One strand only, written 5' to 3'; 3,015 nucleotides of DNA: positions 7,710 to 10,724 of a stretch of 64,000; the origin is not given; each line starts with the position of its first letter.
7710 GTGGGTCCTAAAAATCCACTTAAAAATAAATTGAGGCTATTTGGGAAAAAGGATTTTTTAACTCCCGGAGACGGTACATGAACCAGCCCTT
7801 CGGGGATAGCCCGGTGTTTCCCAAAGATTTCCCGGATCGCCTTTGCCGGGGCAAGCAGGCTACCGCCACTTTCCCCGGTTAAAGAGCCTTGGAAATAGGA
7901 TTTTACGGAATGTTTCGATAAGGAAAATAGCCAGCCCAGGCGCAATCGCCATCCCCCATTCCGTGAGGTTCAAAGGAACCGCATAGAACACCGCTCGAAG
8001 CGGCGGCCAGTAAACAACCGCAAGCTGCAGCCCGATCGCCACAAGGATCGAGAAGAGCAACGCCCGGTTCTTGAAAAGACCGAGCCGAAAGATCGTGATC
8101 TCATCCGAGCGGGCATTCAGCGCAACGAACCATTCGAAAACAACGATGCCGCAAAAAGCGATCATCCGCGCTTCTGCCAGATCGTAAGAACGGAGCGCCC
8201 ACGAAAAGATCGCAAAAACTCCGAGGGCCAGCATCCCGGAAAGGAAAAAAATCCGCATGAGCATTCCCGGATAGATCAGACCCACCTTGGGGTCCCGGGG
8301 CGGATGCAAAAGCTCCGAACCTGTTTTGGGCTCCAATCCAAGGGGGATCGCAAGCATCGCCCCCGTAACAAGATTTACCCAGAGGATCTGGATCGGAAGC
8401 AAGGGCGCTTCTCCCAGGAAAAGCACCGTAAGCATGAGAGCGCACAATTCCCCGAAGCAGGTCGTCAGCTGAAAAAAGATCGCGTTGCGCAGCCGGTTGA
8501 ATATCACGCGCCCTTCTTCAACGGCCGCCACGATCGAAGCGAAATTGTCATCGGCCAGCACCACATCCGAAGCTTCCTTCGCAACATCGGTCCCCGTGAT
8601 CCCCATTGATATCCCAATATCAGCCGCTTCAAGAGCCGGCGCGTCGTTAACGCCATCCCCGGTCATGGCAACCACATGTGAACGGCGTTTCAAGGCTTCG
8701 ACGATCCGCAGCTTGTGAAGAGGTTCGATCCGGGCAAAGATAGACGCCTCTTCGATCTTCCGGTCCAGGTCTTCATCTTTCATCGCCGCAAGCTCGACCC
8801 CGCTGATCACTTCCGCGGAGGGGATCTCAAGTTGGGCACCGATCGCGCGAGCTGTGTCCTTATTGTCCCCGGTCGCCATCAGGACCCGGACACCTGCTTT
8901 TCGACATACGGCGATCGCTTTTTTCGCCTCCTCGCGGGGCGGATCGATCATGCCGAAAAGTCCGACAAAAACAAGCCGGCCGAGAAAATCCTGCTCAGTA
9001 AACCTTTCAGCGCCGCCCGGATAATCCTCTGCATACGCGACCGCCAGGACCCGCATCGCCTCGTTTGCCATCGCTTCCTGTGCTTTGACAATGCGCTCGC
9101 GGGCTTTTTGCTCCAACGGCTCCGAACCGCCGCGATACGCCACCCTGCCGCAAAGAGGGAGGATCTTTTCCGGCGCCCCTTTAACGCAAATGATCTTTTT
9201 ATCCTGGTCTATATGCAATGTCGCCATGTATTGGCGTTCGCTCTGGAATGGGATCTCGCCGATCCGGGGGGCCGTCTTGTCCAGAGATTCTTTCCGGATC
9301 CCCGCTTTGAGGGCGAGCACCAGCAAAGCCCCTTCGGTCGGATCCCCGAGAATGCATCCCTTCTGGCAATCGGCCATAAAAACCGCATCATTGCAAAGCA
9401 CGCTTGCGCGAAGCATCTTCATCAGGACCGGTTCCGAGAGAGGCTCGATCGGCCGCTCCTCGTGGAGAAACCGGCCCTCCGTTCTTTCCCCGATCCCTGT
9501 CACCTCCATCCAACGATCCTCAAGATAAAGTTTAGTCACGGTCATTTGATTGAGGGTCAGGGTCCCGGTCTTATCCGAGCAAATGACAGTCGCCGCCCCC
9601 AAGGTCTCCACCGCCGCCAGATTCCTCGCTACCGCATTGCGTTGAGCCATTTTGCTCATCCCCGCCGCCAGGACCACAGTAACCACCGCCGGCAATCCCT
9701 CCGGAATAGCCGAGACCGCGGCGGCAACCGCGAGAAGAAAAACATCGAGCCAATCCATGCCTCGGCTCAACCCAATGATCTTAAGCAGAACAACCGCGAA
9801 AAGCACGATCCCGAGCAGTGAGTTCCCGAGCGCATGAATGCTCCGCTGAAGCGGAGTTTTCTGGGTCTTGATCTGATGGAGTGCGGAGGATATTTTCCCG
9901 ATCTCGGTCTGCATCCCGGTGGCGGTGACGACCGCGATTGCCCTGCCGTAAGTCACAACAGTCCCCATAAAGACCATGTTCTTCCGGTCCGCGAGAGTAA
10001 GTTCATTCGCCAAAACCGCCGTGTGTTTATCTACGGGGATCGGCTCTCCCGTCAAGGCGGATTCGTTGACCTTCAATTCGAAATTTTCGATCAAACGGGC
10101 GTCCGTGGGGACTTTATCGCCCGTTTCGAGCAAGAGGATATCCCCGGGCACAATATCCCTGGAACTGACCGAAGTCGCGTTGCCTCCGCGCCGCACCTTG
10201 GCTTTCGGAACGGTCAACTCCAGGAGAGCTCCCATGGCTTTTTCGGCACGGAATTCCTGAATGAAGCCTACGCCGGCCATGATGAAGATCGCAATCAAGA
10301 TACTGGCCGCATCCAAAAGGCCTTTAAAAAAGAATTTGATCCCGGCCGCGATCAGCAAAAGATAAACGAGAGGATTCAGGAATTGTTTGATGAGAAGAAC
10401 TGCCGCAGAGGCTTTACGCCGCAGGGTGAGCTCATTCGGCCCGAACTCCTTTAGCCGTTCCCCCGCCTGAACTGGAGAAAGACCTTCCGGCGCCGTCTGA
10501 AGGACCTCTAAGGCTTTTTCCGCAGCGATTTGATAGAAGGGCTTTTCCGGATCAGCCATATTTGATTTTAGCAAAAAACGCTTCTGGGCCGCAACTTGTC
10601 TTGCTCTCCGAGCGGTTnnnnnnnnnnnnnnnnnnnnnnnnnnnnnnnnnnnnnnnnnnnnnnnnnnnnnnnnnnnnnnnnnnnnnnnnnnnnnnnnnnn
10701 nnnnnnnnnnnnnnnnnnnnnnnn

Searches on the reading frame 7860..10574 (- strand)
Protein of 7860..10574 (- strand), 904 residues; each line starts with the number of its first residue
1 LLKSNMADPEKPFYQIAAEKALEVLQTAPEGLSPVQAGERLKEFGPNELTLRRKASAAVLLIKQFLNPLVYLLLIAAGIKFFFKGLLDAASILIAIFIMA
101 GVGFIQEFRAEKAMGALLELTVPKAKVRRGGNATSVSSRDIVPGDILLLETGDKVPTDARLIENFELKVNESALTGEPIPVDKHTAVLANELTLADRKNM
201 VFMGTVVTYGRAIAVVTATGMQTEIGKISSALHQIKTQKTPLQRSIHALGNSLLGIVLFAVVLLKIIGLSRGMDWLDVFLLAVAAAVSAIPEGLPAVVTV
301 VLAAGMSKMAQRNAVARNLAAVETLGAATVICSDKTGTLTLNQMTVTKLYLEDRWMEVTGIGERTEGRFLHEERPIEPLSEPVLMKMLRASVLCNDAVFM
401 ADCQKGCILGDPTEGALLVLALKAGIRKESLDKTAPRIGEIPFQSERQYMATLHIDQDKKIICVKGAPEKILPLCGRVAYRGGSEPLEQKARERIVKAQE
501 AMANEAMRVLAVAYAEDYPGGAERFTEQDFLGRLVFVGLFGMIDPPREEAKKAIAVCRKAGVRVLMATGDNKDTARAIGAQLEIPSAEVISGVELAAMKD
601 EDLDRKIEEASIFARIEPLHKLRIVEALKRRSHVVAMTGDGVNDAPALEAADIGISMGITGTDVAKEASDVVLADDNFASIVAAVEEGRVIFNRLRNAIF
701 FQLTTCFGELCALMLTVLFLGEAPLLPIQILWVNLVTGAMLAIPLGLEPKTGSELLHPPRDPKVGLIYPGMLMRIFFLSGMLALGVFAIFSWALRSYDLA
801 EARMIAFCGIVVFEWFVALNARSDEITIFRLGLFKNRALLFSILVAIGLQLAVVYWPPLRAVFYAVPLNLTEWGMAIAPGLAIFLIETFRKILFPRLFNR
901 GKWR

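Call 17: search_protein_families(library=pfam, proteins=[window:7860-10574:-], max_evalue=0.0001)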
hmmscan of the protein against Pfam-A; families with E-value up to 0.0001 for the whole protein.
window:7860-10574:- (904 aa): 7 families
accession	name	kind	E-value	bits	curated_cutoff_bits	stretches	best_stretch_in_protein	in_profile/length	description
PF00122.25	E1-E2_ATPase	-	2.1e-51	174.5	28.1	1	120-312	2-181/181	E1-E2 ATPase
PF00689.26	Cation_ATPase_C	-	2.2e-44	151.7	27.3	1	723-892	2-174/175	Cation transporting ATPase, C-terminus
PF13246.12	Cation_ATPase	-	2.4e-20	72.8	21.7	1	392-477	1-90/91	Cation transport ATPase (P-type)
PF00702.32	Hydrolase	-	9.6e-17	62.4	26.4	1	522-652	75-191/191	haloacid dehalogenase-like hydrolase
PF00690.31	Cation_ATPase_N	-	1.6e-16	60.2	20.4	1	14-79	2-68/69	Cation transporter/ATPase, N-terminus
PF12710.13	HAD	-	6.7e-07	30.4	27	1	489-649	36-189/189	haloacid dehalogenase-like hydrolase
PF08282.18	Hydrolase_3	-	6.9e-05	23.1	20.9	0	625-682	196-252/255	haloacid dehalogenase-like hydrolase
